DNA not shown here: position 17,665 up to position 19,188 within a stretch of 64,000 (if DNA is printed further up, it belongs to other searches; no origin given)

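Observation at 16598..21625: Four translationally coupled genes: a secreted Gln-rich protein with a Thr/Pro tail, two TMTC/PMT-like glycosyltransferases and a membrane-anchored unknown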

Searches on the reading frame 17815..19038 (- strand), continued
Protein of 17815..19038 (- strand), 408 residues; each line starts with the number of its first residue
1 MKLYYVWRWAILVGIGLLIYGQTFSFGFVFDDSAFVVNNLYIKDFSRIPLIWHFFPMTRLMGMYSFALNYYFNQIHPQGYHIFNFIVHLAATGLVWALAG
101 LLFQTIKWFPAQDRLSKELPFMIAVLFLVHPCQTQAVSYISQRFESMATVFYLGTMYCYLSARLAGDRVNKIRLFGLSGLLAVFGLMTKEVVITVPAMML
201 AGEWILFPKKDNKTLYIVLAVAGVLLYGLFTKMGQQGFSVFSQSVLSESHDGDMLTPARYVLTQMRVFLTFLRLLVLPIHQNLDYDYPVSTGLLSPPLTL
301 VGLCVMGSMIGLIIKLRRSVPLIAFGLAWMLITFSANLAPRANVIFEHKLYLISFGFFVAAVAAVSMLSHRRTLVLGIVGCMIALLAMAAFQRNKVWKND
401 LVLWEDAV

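Call 91: search_protein_families(library=pfam, proteins=[P0265, P0300, P0321, P0327, P0354, P0361, P0380, P0381, P0387, P0397], max_evalue=0.01)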
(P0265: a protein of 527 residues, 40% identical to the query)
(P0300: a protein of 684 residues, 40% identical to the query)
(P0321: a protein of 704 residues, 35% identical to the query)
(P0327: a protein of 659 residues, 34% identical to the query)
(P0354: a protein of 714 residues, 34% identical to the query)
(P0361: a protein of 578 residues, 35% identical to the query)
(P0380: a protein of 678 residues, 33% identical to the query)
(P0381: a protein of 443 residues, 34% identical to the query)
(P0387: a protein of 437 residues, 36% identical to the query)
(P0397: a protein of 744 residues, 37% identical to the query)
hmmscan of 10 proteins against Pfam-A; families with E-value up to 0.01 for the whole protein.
P0265 (527 aa): 13 families
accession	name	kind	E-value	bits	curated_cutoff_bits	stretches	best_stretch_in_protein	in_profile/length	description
PF00515.34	TPR_1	-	9.5e-17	60.5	27.8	2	456-484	2-30/34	Tetratricopeptide repeat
PF07719.23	TPR_2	-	1.2e-14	53.5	27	2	457-484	3-30/34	Tetratricopeptide repeat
PF13414.12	TPR_11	-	6.1e-10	39.1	26.8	2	462-503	1-42/42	TPR repeat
PF13181.12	TPR_8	-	1e-08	35.1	25.7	1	425-453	5-33/34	Tetratricopeptide repeat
PF13431.12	TPR_17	-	6.8e-08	32.6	24.4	1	445-475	3-33/34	Tetratricopeptide repeat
PF13424.12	TPR_12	-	6.7e-07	29.9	30.1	0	459-514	7-63/77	Tetratricopeptide repeat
PF13432.12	TPR_16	-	1.4e-06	29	32.7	1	428-482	4-58/65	Tetratricopeptide repeat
PF14559.12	TPR_19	-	1.6e-06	28.8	25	0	412-456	16-60/68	Tetratricopeptide repeat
PF13371.12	TPR_9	-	2.6e-06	27.8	35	1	432-483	6-57/73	Tetratricopeptide repeat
PF25063.1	ARM_TT21_C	-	5.6e-06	26.8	35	1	421-495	95-169/209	Tetratricopeptide repeat protein 21 C-terminal ARM domain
PF13428.12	TPR_14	-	8.8e-06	26.4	23.5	1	425-458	5-38/44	Tetratricopeptide repeat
PF12895.13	ANAPC3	-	0.00094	19.8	27.2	0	434-509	2-76/82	Anaphase-promoting complex, cyclosome, subunit 3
PF13374.12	TPR_10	-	0.0016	18.9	27.5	0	462-484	9-31/42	Tetratricopeptide repeat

P0300 (684 aa): 20 families
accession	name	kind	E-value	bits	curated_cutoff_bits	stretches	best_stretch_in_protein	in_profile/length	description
PF00515.34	TPR_1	-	9.6e-40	133.3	27.8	6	497-526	4-33/34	Tetratricopeptide repeat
PF07719.23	TPR_2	-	2e-37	124.6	27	7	429-459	4-34/34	Tetratricopeptide repeat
PF13181.12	TPR_8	-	4e-30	101.8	25.7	2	428-459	3-34/34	Tetratricopeptide repeat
PF13431.12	TPR_17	-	5e-28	95.4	24.4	3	449-480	2-33/34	Tetratricopeptide repeat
PF13371.12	TPR_9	-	4.8e-22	78.2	35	4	503-553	4-54/73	Tetratricopeptide repeat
PF13414.12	TPR_11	-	2.5e-20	72.3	26.8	3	436-474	4-42/42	TPR repeat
PF13424.12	TPR_12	-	2.8e-16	59.9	30.1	2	566-620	7-69/77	Tetratricopeptide repeat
PF13432.12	TPR_16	-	1.9e-15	57.4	32.7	2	435-492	6-63/65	Tetratricopeptide repeat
PF13428.12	TPR_14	-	1.8e-13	50.1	23.5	1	429-464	4-39/44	Tetratricopeptide repeat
PF13174.12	TPR_6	-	3.8e-13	49.6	26.3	1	431-458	5-32/33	Tetratricopeptide repeat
PF14559.12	TPR_19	-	2.6e-12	47.3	25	0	416-458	15-57/68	Tetratricopeptide repeat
PF13176.12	TPR_7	-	1.8e-11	43.6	27.9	0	566-598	3-35/36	Tetratricopeptide repeat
PF23914.1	TPR_CcmH_CycH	-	3.6e-10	40.3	42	1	477-590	36-149/158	Cytochrome c-type biogenesis protein H TPR domain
PF25575.1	TPR_BSK1_C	-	4.1e-06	27.1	42.2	0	603-662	49-109/118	Serine/threonine-protein kinase BSK1-like, TPR repeats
PF12895.13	ANAPC3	-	0.00011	22.9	27.2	0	440-519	3-81/82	Anaphase-promoting complex, cyclosome, subunit 3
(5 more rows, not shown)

P0321 (704 aa): 20 families
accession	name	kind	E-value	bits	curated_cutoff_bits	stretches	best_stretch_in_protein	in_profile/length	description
PF00515.34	TPR_1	-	1.3e-55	183.5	27.8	6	457-489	2-34/34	Tetratricopeptide repeat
PF07719.23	TPR_2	-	2.8e-47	155.4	27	5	422-455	1-34/34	Tetratricopeptide repeat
PF13414.12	TPR_11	-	4.4e-44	148.4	26.8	5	432-467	4-39/42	TPR repeat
PF13431.12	TPR_17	-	9.7e-39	128.8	24.4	4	652-680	5-33/34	Tetratricopeptide repeat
PF13181.12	TPR_8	-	1.7e-35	118.6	25.7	3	457-488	2-33/34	Tetratricopeptide repeat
PF13371.12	TPR_9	-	5.2e-27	94.1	35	3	532-595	3-66/73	Tetratricopeptide repeat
PF13432.12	TPR_16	-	1.7e-26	92.7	32.7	3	565-619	4-58/65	Tetratricopeptide repeat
PF13424.12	TPR_12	-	1.1e-22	80.4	30.1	2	457-520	4-75/77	Tetratricopeptide repeat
PF14559.12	TPR_19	-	5.4e-15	55.9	25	1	503-559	4-60/68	Tetratricopeptide repeat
PF13428.12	TPR_14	-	2.3e-14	52.9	23.5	0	528-563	5-40/44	Tetratricopeptide repeat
PF13374.12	TPR_10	-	1e-13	51.2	27.5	1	493-519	5-31/42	Tetratricopeptide repeat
PF13174.12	TPR_6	-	2.9e-08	34.2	26.3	0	428-454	6-32/33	Tetratricopeptide repeat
PF25575.1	TPR_BSK1_C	-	9.2e-08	32.4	42.2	0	642-690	58-107/118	Serine/threonine-protein kinase BSK1-like, TPR repeats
PF12895.13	ANAPC3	-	2.3e-06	28.2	27.2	1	539-612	4-76/82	Anaphase-promoting complex, cyclosome, subunit 3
PF13176.12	TPR_7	-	9.8e-06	25.7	27.9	0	494-519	3-30/36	Tetratricopeptide repeat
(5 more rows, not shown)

P0327 (659 aa): 17 families
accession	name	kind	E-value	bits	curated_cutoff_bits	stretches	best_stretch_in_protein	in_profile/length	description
PF00515.34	TPR_1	-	5.3e-49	162.6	27.8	5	535-567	2-34/34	Tetratricopeptide repeat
PF07719.23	TPR_2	-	1.1e-40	134.8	27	5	535-567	2-34/34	Tetratricopeptide repeat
PF13414.12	TPR_11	-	9.9e-38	128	26.8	5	544-582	4-42/42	TPR repeat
PF13181.12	TPR_8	-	3.5e-29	98.9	25.7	4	535-567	2-34/34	Tetratricopeptide repeat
PF13424.12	TPR_12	-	1.2e-26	93.1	30.1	5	536-595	5-72/77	Tetratricopeptide repeat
PF13431.12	TPR_17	-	1.5e-25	87.7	24.4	2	523-555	2-34/34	Tetratricopeptide repeat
PF13371.12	TPR_9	-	5.3e-19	68.4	35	3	438-496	1-59/73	Tetratricopeptide repeat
PF13432.12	TPR_16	-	2.7e-18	66.5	32.7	2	506-568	3-65/65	Tetratricopeptide repeat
PF13374.12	TPR_10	-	3.9e-14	52.6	27.5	2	502-528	4-30/42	Tetratricopeptide repeat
PF13428.12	TPR_14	-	1.9e-11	43.9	23.5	1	432-474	1-43/44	Tetratricopeptide repeat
PF14559.12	TPR_19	-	2.7e-11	44.1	25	2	548-588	5-45/68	Tetratricopeptide repeat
PF13176.12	TPR_7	-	3e-08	33.6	27.9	1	434-462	1-29/36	Tetratricopeptide repeat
PF25063.1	ARM_TT21_C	-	1.4e-06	28.8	35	1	433-498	96-161/209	Tetratricopeptide repeat protein 21 C-terminal ARM domain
PF13174.12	TPR_6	-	2.5e-05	25.1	26.3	0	434-459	2-27/33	Tetratricopeptide repeat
PF23914.1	TPR_CcmH_CycH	-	2.5e-05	24.6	42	1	427-464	45-82/158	Cytochrome c-type biogenesis protein H TPR domain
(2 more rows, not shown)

P0354 (714 aa): 28 families (the best 25 are shown)
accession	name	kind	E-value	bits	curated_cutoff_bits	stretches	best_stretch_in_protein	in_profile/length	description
PF07719.23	TPR_2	-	2e-44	146.5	27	5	600-629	4-33/34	Tetratricopeptide repeat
PF00515.34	TPR_1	-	7.9e-43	143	27.8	5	631-664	1-34/34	Tetratricopeptide repeat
PF13414.12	TPR_11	-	3.8e-34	116.5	26.8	4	604-645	1-42/42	TPR repeat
PF13371.12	TPR_9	-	6.9e-32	109.7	35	5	469-531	3-65/73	Tetratricopeptide repeat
PF13431.12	TPR_17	-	3.4e-27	92.9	24.4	3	621-651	3-33/34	Tetratricopeptide repeat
PF13181.12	TPR_8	-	4.8e-27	92.2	25.7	2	600-629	4-33/34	Tetratricopeptide repeat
PF13432.12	TPR_16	-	7.8e-23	81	32.7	4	601-658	1-58/65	Tetratricopeptide repeat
PF13428.12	TPR_14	-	4.8e-22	76.6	23.5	1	427-468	1-42/44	Tetratricopeptide repeat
PF13424.12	TPR_12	-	1.5e-19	70.4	30.1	1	433-489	9-73/77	Tetratricopeptide repeat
PF14559.12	TPR_19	-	2e-18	66.9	25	3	438-495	2-59/68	Tetratricopeptide repeat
PF12895.13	ANAPC3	-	2.8e-12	47.2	27.2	1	553-621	13-80/82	Anaphase-promoting complex, cyclosome, subunit 3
PF23914.1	TPR_CcmH_CycH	-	3.1e-12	47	42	1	419-529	42-155/158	Cytochrome c-type biogenesis protein H TPR domain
PF13174.12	TPR_6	-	2.8e-11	43.7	26.3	0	600-629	3-32/33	Tetratricopeptide repeat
PF25063.1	ARM_TT21_C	-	2.5e-10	41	35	2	409-531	79-200/209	Tetratricopeptide repeat protein 21 C-terminal ARM domain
PF25575.1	TPR_BSK1_C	-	7.4e-08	32.7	42.2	0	467-527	48-109/118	Serine/threonine-protein kinase BSK1-like, TPR repeats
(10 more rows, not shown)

P0361 (578 aa): 12 families
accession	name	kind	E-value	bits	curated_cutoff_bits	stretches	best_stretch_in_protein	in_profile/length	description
PF07719.23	TPR_2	-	2.7e-14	52.5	27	1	492-524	1-33/34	Tetratricopeptide repeat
PF13431.12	TPR_17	-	2.7e-12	46.4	24.4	1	481-512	2-33/34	Tetratricopeptide repeat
PF13414.12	TPR_11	-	7.8e-10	38.7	26.8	1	472-504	8-40/42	TPR repeat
PF13424.12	TPR_12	-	1.6e-09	38.2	30.1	1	421-488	9-75/77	Tetratricopeptide repeat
PF00515.34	TPR_1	-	1.6e-09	37.6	27.8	0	492-525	1-34/34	Tetratricopeptide repeat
PF13432.12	TPR_16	-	2.9e-07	31.2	32.7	2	498-554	3-59/65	Tetratricopeptide repeat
PF14559.12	TPR_19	-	6.4e-07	30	25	1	477-526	10-59/68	Tetratricopeptide repeat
PF13181.12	TPR_8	-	1.8e-05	25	25.7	0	493-520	2-29/34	Tetratricopeptide repeat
PF13374.12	TPR_10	-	3.2e-05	24.2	27.5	0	494-522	4-32/42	Tetratricopeptide repeat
PF07721.20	TPR_4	-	8.6e-05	23.2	27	0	416-436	2-22/26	Tetratricopeptide repeat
PF13176.12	TPR_7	-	0.00042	20.6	27.9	0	494-524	1-33/36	Tetratricopeptide repeat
PF13428.12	TPR_14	-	0.00056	20.8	23.5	0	492-532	1-41/44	Tetratricopeptide repeat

P0380 (678 aa): 23 families
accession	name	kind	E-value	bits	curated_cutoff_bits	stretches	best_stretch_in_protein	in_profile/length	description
PF07719.23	TPR_2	-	4.3e-31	104.9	27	3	425-457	1-33/34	Tetratricopeptide repeat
PF00515.34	TPR_1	-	1.2e-30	104.5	27.8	4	425-458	1-34/34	Tetratricopeptide repeat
PF13181.12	TPR_8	-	2.4e-28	96.3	25.7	2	460-491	2-33/34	Tetratricopeptide repeat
PF13431.12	TPR_17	-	6.4e-24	82.6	24.4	3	484-513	4-33/34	Tetratricopeptide repeat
PF14559.12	TPR_19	-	4.9e-21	75.3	25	3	470-525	2-57/68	Tetratricopeptide repeat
PF13414.12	TPR_11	-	6.9e-21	74.1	26.8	2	467-507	2-42/42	TPR repeat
PF13428.12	TPR_14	-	2.1e-19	68.5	23.5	2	533-569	7-43/44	Tetratricopeptide repeat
PF13432.12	TPR_16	-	7.1e-16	58.8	32.7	2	465-513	3-51/65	Tetratricopeptide repeat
PF13424.12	TPR_12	-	6.3e-15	55.6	30.1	1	425-490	3-76/77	Tetratricopeptide repeat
PF23914.1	TPR_CcmH_CycH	-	2.2e-10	41.1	42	2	420-521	45-149/158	Cytochrome c-type biogenesis protein H TPR domain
PF25063.1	ARM_TT21_C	-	6.5e-10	39.7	35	1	421-559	51-196/209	Tetratricopeptide repeat protein 21 C-terminal ARM domain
PF13176.12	TPR_7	-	7.9e-10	38.5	27.9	0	531-552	3-24/36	Tetratricopeptide repeat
PF13374.12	TPR_10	-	1.4e-09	38.1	27.5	0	494-519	3-28/42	Tetratricopeptide repeat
PF25064.1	ARM_TT21_5th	-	7.3e-09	36.4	27.8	1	533-628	7-105/117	TT21 fifth ARM repeats domain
PF25062.1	ARM_TT21_N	-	6.3e-08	33.1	40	1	460-581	101-222/222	Tetratricopeptide repeat protein 21 N-terminal ARM repeat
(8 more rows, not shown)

P0381 (443 aa): 0 families

P0387 (437 aa): 0 families

P0397 (744 aa): 22 families
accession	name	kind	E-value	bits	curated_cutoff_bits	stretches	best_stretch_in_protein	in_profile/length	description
PF00515.34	TPR_1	-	1.5e-56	186.5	27.8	7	525-555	2-32/34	Tetratricopeptide repeat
PF07719.23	TPR_2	-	8.2e-45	147.7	27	5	422-453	2-33/34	Tetratricopeptide repeat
PF13414.12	TPR_11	-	2.6e-37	126.7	26.8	4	565-604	1-40/42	TPR repeat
PF13181.12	TPR_8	-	6.8e-34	113.6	25.7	3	626-658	1-33/34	Tetratricopeptide repeat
PF13431.12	TPR_17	-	3.9e-33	111.4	24.4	3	618-646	5-33/34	Tetratricopeptide repeat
PF13424.12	TPR_12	-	3e-29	101.5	30.1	4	490-552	4-73/77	Tetratricopeptide repeat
PF13432.12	TPR_16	-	1.2e-25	90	32.7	5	598-658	3-63/65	Tetratricopeptide repeat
PF13371.12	TPR_9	-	5.8e-18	65.1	35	1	569-627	6-64/73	Tetratricopeptide repeat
PF14559.12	TPR_19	-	1.5e-17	64.1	25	3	603-665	2-62/68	Tetratricopeptide repeat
PF13428.12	TPR_14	-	8.7e-15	54.2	23.5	1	421-462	1-42/44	Tetratricopeptide repeat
PF13374.12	TPR_10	-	3.7e-13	49.4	27.5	0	424-450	5-31/42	Tetratricopeptide repeat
PF13174.12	TPR_6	-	9.2e-12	45.2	26.3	0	424-453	3-32/33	Tetratricopeptide repeat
PF25575.1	TPR_BSK1_C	-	3.5e-09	37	42.2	0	505-555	58-108/118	Serine/threonine-protein kinase BSK1-like, TPR repeats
PF12895.13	ANAPC3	-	9.8e-07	29.4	27.2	1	620-685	18-81/82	Anaphase-promoting complex, cyclosome, subunit 3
PF12569.14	NatA_aux_su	-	4.4e-06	26.3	33.3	0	628-693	194-259/515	N-terminal acetyltransferase A, auxiliary subunit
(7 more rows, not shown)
